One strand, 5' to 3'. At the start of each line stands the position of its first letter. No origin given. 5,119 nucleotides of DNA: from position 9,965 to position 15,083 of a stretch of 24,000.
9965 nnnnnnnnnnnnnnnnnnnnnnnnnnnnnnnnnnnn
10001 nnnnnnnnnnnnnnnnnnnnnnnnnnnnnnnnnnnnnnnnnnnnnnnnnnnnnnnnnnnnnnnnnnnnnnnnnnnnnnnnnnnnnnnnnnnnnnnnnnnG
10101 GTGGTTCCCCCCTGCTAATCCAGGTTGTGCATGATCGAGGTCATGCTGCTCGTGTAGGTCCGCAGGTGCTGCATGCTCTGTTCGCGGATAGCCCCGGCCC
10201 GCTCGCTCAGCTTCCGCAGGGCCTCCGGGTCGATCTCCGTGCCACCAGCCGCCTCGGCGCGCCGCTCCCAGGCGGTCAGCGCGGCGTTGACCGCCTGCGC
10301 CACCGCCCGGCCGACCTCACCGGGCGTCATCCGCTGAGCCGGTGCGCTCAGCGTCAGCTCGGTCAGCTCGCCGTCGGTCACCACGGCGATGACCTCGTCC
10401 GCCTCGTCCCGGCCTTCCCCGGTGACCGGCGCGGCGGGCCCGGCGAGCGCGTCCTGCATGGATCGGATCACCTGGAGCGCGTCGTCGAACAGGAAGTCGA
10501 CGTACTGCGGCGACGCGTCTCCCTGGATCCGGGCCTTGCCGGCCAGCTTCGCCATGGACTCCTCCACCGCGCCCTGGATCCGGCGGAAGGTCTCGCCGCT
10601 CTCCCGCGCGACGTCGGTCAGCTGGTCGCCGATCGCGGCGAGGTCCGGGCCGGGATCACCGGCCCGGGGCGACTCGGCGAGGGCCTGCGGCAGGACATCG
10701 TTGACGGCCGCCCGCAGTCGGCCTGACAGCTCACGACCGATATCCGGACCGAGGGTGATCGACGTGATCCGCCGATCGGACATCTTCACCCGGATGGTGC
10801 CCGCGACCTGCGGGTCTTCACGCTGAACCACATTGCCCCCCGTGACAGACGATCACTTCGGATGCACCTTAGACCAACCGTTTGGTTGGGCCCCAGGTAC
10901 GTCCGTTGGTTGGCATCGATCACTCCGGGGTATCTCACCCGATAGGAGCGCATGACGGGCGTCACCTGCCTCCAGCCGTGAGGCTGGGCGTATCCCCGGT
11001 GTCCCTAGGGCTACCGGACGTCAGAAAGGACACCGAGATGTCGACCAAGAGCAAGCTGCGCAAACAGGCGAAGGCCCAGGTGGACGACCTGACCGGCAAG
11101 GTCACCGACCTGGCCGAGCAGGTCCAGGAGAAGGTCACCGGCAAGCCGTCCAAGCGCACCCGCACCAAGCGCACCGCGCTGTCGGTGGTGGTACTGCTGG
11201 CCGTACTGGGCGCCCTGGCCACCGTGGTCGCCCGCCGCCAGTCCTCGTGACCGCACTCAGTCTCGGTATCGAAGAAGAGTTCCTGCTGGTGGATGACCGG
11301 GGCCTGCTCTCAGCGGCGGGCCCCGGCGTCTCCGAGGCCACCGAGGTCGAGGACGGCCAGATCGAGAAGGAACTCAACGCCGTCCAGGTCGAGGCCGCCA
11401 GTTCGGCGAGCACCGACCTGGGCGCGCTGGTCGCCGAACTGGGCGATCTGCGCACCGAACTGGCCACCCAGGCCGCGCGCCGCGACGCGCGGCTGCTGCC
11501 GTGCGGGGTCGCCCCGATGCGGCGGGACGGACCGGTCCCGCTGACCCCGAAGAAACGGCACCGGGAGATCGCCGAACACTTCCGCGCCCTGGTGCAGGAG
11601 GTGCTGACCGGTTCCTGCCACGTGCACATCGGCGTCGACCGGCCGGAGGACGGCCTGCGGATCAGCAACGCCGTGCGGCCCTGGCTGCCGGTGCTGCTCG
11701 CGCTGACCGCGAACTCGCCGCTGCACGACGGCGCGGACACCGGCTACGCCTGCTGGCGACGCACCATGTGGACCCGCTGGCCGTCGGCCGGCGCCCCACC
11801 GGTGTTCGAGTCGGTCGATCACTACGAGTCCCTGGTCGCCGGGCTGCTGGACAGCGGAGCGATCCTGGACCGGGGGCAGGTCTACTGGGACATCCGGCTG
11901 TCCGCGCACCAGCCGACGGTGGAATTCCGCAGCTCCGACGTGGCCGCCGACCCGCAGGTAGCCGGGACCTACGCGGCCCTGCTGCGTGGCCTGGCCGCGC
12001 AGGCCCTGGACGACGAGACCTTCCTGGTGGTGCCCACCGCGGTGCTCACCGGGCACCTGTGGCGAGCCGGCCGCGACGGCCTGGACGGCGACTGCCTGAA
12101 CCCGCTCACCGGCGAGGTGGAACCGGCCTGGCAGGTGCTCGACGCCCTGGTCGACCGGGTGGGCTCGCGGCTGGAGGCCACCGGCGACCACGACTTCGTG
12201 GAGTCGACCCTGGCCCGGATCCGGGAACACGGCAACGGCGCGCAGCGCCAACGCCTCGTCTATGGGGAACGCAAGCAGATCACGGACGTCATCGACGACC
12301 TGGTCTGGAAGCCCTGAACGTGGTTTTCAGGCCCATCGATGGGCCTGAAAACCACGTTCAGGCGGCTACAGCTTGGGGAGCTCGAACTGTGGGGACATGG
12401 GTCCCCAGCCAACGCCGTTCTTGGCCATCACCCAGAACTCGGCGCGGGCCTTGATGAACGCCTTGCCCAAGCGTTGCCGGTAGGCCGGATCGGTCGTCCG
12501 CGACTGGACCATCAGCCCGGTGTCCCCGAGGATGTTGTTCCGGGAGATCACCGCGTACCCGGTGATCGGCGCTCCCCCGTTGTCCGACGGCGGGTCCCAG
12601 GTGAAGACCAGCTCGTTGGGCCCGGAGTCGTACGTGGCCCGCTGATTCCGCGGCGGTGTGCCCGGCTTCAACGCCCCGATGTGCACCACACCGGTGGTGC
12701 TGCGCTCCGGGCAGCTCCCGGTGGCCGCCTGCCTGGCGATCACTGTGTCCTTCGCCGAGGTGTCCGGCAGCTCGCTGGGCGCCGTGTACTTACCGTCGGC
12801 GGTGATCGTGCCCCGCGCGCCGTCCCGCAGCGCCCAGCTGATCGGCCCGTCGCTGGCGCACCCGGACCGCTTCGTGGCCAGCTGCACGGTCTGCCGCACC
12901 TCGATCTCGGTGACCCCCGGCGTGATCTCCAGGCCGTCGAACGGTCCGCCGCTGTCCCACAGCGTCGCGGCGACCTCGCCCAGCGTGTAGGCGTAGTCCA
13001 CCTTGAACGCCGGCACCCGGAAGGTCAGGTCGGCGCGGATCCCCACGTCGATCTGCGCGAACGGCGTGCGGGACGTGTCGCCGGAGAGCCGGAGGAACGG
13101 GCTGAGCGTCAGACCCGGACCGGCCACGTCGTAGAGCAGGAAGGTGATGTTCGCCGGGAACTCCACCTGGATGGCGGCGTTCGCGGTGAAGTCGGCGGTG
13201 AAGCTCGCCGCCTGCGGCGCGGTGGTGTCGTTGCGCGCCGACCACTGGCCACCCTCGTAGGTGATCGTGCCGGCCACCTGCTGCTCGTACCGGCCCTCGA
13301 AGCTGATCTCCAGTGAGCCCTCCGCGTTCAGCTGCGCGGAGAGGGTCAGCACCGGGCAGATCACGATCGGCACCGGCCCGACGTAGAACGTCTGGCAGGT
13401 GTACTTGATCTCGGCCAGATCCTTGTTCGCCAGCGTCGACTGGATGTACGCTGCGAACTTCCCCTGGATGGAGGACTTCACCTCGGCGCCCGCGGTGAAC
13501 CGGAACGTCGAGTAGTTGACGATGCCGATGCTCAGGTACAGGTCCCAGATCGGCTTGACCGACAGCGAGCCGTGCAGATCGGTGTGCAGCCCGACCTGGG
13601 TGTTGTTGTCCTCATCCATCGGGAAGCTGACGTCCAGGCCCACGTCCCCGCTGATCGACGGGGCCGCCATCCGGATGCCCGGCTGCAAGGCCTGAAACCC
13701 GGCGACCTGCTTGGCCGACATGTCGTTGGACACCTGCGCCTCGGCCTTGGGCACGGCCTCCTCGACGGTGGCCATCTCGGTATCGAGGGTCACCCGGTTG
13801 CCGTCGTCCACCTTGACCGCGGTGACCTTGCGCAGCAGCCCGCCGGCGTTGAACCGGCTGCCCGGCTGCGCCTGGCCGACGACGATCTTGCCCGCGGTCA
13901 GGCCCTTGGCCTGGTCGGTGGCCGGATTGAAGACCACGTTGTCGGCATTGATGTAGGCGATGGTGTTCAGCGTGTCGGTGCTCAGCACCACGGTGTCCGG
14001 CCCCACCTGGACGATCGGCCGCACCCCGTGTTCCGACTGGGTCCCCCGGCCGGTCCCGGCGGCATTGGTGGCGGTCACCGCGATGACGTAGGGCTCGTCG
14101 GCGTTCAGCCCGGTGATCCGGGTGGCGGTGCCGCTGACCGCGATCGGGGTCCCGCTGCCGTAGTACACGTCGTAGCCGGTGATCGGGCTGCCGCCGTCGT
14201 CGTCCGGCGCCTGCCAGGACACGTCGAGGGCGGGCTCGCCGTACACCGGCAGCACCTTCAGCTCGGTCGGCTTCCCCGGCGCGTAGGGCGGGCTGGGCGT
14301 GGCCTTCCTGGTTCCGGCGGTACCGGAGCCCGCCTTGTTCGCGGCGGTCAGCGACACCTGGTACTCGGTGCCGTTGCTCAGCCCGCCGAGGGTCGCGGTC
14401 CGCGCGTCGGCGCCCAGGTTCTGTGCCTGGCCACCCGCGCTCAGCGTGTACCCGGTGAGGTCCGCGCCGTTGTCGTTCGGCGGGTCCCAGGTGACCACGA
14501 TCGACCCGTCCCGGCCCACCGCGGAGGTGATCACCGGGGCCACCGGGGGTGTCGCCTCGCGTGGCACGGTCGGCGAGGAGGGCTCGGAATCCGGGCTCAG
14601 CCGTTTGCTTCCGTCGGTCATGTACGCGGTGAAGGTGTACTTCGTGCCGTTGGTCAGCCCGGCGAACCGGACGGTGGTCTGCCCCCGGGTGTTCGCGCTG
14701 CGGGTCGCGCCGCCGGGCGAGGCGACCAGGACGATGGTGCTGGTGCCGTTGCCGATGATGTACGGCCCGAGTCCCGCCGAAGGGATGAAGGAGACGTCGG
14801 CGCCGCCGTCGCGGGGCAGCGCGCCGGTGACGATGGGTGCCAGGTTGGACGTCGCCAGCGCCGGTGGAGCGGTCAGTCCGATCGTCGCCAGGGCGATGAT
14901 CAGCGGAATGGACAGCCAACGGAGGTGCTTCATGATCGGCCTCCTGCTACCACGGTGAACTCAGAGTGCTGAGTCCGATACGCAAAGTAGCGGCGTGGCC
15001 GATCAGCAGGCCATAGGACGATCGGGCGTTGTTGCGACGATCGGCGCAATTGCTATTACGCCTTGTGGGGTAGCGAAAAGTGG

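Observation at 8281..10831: Five-gene T7SS-style polymorphic toxin / immunity cassette with no secretion machinery nearby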

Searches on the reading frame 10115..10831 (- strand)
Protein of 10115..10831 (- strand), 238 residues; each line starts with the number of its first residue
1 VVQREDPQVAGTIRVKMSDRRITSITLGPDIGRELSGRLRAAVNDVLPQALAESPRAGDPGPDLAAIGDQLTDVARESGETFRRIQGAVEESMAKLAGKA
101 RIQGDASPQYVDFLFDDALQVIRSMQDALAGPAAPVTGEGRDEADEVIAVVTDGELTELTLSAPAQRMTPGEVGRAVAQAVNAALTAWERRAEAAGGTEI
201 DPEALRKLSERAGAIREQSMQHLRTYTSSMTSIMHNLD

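Call 3: search_protein_families(library=pfam, proteins=[window:10115-10831:-], max_evalue=1)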
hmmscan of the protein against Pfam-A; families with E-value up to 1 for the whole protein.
window:10115-10831:- (238 aa): 1 family
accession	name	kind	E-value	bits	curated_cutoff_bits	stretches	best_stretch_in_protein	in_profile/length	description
PF19908.4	DUF6381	-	0.078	13.2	26.6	1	201-226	30-55/62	Family of unknown function (DUF6381)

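Call 4: search_protein_families(library=ncbifam, proteins=[window:10115-10831:-], max_evalue=1)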
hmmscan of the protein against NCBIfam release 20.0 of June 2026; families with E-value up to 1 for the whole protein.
window:10115-10831:- (238 aa): 1 family
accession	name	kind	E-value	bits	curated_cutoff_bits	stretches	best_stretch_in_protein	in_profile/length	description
TIGR03930.1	WXG100_ESAT6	subfamily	0.38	11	44.85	0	71-130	12-68/90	WXG100 family type VII secretion target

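Call 23: find_homologous_proteins(query=window:10115-10831:-, max_evalue=0.001)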
Query window:10115-10831:- (238 aa): 32 proteins with E <= 0.001 among 3965 candidates.
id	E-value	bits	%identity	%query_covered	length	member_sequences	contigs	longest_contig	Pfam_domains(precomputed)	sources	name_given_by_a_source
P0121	5.6e-144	495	100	100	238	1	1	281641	-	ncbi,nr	ncbi:hypothetical protein D5S17_15225 [Pseudonocardiaceae bacterium YIM PH 21723]|nr:hypothetical pr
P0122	1.0e-81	292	67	96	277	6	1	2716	-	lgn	-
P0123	4.6e-81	290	63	91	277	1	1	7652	PF02575.22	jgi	jgi:DNA-binding protein YbaB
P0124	6.9e-80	286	65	95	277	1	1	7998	PF02575.22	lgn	-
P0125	8.5e-79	282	65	96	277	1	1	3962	-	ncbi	-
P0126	6.3e-78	280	63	96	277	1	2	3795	-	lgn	-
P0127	3.1e-77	277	61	96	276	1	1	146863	-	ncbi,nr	ncbi:hypothetical protein D5S17_03835 [Pseudonocardiaceae bacterium YIM PH 21723]|nr:hypothetical pr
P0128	7.3e-76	273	65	87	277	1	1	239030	PF02575.22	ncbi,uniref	ncbi:hypothetical protein ABZ345_18055 [Lentzea sp. NPDC005914]|uniref:hypothetical protein n=1 Tax=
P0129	1.6e-75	272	64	96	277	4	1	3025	-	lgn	-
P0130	1.8e-75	272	63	96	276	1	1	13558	PF02575.22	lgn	-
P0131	2.2e-75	271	63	87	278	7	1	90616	PF02575.22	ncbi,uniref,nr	ncbi:hypothetical protein [Lentzea kentuckyensis]|uniref:hypothetical protein n=1 Tax=Lentzea kentuc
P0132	3.1e-75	271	68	84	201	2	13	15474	-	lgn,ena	-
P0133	1.1e-74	269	61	96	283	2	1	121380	PF02575.22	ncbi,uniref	ncbi:hypothetical protein AB8O55_09095 [Saccharopolyspora cebuensis]|uniref:YbaB/EbfC DNA-binding fa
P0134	2.7e-74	268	60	96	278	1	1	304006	PF02575.22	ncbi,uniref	ncbi:YbaB/EbfC family nucleoid-associated protein [Lentzea sp. NPDC059081]|uniref:YbaB/EbfC family n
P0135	7.8e-73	263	62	87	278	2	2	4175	PF02575.22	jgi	jgi:DNA-binding protein YbaB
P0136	1.4e-72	262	63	86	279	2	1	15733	PF02575.22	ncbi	-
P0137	8.3e-72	260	58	96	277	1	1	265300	PF02575.22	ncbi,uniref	ncbi:hypothetical protein AB0F52_30215 [Amycolatopsis sp. NPDC024027]|uniref:hypothetical protein n=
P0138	1.2e-71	259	62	86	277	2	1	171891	PF02575.22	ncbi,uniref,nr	ncbi:hypothetical protein OU415_08915 [Saccharopolyspora sp. WRP15-2]|uniref:YbaB/EbfC DNA-binding f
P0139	1.9e-71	258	61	87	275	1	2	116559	PF02575.22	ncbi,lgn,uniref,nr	ncbi:YbaB/EbfC family nucleoid-associated protein [Lentzea nigeriaca]|uniref:YbaB/EbfC family nucleo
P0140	2.0e-70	255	58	91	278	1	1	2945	PF02575.22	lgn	-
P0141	1.0e-69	253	60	96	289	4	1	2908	PF02575.22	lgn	-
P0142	9.7e-69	250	58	96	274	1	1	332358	PF02575.22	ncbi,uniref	ncbi:YbaB/EbfC family nucleoid-associated protein [Saccharopolyspora sp. NPDC049357]|uniref:YbaB/Ebf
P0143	2.0e-68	249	55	91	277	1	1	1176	PF02575.22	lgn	-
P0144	3.2e-67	245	59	86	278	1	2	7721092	PF02575.22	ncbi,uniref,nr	ncbi:hypothetical protein [Saccharothrix coeruleofusca]|uniref:YbaB/EbfC DNA-binding family protein 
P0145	3.3e-67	245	63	85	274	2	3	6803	PF02575.22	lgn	-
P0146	9.8e-67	243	57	91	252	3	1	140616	PF02575.22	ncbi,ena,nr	ncbi:MAG TPA: hypothetical protein VM677_20780 [Actinokineospora sp.]|nr:hypothetical protein [Actin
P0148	2.0e-64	235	58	83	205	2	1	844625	-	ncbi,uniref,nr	ncbi:hypothetical protein BS329_09760 [Amycolatopsis coloradensis]|uniref:Uncharacterized protein n=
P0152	5.6e-43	165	49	84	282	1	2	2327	PF02575.22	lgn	-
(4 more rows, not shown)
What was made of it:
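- Shorter g1 forms also occur elsewhere: P0132 (201 aa) and P0148 (205 aa) (call 23).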

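Call 25: search_protein_families(library=pfam, proteins=[P0127, P0131, P0144], max_evalue=0.1)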
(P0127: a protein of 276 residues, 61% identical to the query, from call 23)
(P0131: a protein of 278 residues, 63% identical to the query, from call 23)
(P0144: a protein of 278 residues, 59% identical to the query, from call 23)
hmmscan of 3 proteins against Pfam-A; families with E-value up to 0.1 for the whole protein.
P0127 (276 aa): 3 families
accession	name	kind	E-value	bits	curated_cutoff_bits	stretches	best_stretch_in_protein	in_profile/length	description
PF02575.21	YbaB_DNA_bd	-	1.3e-05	25.7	25.5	1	169-231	16-80/91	YbaB/EbfC DNA-binding family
PF07704.17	PSK_trans_fac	-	0.021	16.2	28.3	0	69-116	18-67/82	Rv0623-like transcription factor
PF24030.1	DUF7341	-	0.063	14.1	27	1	217-274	73-128/133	Domain of unknown function (DUF7341)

P0131 (278 aa): 2 families
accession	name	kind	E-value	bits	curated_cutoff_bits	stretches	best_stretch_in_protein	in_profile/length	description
PF02575.21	YbaB_DNA_bd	-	5.5e-10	39.7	25.5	2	35-88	20-75/91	YbaB/EbfC DNA-binding family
PF05991.17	NYN_YacP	-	0.036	14.5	24.6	0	182-237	93-151/166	YacP-like NYN domain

P0144 (278 aa): 2 families
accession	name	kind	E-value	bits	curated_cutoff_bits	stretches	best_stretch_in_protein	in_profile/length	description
PF02575.21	YbaB_DNA_bd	-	1.9e-08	34.8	25.5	1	40-89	24-75/91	YbaB/EbfC DNA-binding family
PF24030.1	DUF7341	-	0.036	14.9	27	0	217-278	71-130/133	Domain of unknown function (DUF7341)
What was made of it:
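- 10115..10831 (-): g1: tandem YbaB/EbfC-like protein (238 aa), proposed substrate chaperone. It lacks ~38 N-terminal residues relative to its family. Homologs are ~277 aa and match PF02575; P0131 matches in two stretches and P0127 at residues 169-231 (calls 23, 25).
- On YbaB/EbfC (g1): Homologs P0131 (39.7 bits, two stretches), P0144 (34.8) and P0127 (25.7) pass the 25.5 cut-off (call 25).
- Checked: Full-length homologs match PF02575, one of them in two stretches (call 25).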

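Call 44: predict_structure(alignment_id=A2)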
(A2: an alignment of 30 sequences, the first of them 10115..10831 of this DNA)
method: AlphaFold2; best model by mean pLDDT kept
length: 238 residues; sequences in the alignment: 30
mean_pLDDT: 76.2   pTM: 0.58
mean pLDDT of the five models: 76.2, 74.4, 72.5, 71.8, 71.4
residues with pLDDT >= 90: 66; 70-90: 91; 50-70: 67; < 50: 14
segments of 3 or more residues with pLDDT < 50: 1-9
pLDDT, mean of each block of 10 residues (from residue 1): 38 88 88 84 91 78 67 75 73 67 52 68 66 79 96 93 90 95 95 70 70 73 71 61
secondary structure, 60 per line:
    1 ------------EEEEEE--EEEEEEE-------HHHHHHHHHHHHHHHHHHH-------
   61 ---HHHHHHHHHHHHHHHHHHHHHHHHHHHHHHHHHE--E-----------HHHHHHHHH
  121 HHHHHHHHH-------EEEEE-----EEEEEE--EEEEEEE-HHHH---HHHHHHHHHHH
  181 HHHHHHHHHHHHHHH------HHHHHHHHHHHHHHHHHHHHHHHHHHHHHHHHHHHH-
elements in order: E13-18 E21-27 H35-53 H64-96 H112-129 E137-141 E147-152 E155-161 H163-166 H170-195 H202-237
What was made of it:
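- On YbaB/EbfC (g1): The AF2 model shows two such units, the first without its leading helix (call 44).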

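Call 48: fold_search(model_id=the predicted structure, library=pdb)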
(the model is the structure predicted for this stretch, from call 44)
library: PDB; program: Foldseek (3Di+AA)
matches with E <= 10: 181; with E <= 0.001: 0
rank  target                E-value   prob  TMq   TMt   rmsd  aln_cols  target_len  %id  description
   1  6hiw_DM               1.1e-02  0.87  0.18  0.15  10.7       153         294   18  Cryo-EM structure of the Trypanosoma brucei mitochondrial ribosome - This entry contains the complete small mitoribos (released 2018-09-26)
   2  1ybx_A                1.3e-02  0.80  0.17  0.36  11.7       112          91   21  Conserved hypothetical protein Cth-383 from Clostridium thermocellum (released 2005-02-01)
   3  1pug_B                1.9e-02  1.00  0.23  0.69   5.1        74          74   16  Structure of E. coli Ybab (released 2003-07-08)
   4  1pug_A                2.3e-02  0.90  0.22  0.45   6.9        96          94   19  Structure of E. coli Ybab (released 2003-07-08)
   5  1pug_D                2.6e-02  0.94  0.20  0.48   5.0        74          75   19  Structure of E. coli Ybab (released 2003-07-08)
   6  1ybx_B                3.1e-02  0.75  0.19  0.39   9.8       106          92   16  Conserved hypothetical protein Cth-383 from Clostridium thermocellum (released 2005-02-01)
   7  1j8b                  3.3e-02  1.00  0.25  0.61   5.5        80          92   14  Structure of YbaB from Haemophilus influenzae (HI0442), a protein of unknown function (released 2003-01-14)
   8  1pug_C                5.3e-02  0.99  0.24  0.66   5.2        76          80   16  Structure of E. coli Ybab (released 2003-07-08)
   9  3f42_B                5.6e-02  0.75  0.16  0.40   7.4        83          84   11  Crystal structure of uncharacterized protein HP0035 from Helicobacter pylori (released 2008-11-18)
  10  7aor_an               5.6e-02  0.54  0.17  0.14  10.9       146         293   16  mt-SSU from Trypanosoma cruzi in complex with mt-IF-3. (released 2021-04-28)
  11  5yrx                  8.0e-02  0.82  0.19  0.50   5.6        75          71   19  Crystal structure of a hypothetical protein Rv3716c from Mycobacterium tuberculosis (released 2018-05-16)
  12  3f42_A                1.5e-01  0.57  0.16  0.36   8.1        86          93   12  Crystal structure of uncharacterized protein HP0035 from Helicobacter pylori (released 2008-11-18)
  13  7tgj_C                4.0e-01  0.06  0.12  0.06  19.3       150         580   12  Crystal structure of DesD, the desferrioxamine synthetase from the Streptomyces griseoflavus ferrimycin biosynthetic p (released 2022-07-06)
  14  5knc_G                4.5e-01  0.08  0.16  0.19  29.9       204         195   10  Crystal structure of the 3 ADP-bound V1 complex (released 2016-11-02)
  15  9bra_7                5.7e-01  0.08  0.16  0.17  31.1       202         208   13  Intact V-ATPase State 2 and synaptophysin complex in mouse brain isolated synaptic vesicles (released 2024-06-19)
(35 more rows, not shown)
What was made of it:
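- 10115..10831 (-): The AF2 model (pLDDT 76) has two strand-strand(-strand)-helix units, and its top fold matches are YbaB 1pug, 1j8b, 1ybx, 3f42 and 5yrx (calls 44, 48).
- Checked: The AlphaFold model's best meaningful fold matches are YbaB structures (calls 44, 48).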

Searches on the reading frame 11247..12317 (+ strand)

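Call 8: search_protein_families(library=pfam, proteins=[window:11247-12317:+], max_evalue=0.001)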
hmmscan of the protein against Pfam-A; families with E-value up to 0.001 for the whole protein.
window:11247-12317:+ (356 aa): 1 family
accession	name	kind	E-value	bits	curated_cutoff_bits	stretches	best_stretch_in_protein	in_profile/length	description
PF04107.18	GCS2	-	6.7e-51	173.8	21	1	6-258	1-264/291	Glutamate-cysteine ligase family 2(GCS2)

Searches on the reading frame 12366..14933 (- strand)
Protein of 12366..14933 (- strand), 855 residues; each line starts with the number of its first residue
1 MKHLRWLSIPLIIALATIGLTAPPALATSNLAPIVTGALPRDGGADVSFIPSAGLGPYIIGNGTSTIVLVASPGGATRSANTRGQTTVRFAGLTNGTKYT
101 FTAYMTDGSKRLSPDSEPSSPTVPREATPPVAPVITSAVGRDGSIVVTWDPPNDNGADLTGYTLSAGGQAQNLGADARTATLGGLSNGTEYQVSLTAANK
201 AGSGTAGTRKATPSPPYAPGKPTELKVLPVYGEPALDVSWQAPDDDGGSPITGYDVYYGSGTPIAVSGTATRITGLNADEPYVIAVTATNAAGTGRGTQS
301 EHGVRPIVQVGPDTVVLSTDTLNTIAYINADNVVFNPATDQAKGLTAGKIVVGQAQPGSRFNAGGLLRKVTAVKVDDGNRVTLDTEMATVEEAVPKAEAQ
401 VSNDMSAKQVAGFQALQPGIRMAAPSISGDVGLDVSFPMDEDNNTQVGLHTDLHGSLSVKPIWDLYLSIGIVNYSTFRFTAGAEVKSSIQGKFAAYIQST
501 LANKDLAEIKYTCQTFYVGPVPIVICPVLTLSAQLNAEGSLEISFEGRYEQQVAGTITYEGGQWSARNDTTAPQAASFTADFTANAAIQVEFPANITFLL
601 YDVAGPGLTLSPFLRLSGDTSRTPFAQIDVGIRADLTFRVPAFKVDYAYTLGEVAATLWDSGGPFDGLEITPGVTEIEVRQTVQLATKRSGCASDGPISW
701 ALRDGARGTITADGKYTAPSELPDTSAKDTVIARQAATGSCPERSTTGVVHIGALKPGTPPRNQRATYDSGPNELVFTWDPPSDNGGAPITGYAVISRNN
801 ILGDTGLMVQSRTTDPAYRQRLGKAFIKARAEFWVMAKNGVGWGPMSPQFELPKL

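Call 8: search_protein_families(library=pfam, proteins=[window:12366-14933:-], max_evalue=0.001)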
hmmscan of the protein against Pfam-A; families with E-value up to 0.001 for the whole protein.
window:12366-14933:- (855 aa): 4 families
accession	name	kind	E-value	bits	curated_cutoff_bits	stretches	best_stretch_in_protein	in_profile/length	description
PF00041.27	fn3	-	2.6e-34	117.7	25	3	141-205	12-76/84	Fibronectin type III domain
PF25523.1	Ig_RIMBP2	-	1.4e-07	31.9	27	0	135-170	10-51/105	RIMBP2-like, immunoglobulin-like domain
PF16656.11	Pur_ac_phosph_N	-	1.2e-06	29.4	30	0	137-197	7-80/93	Purple acid Phosphatase, N-terminal domain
PF25059.1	FN3_DSCAM-DSCAML_C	-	2.4e-06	28.2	39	0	176-212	43-79/89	DSCAM/DSCAML C-terminal Fn3-like domain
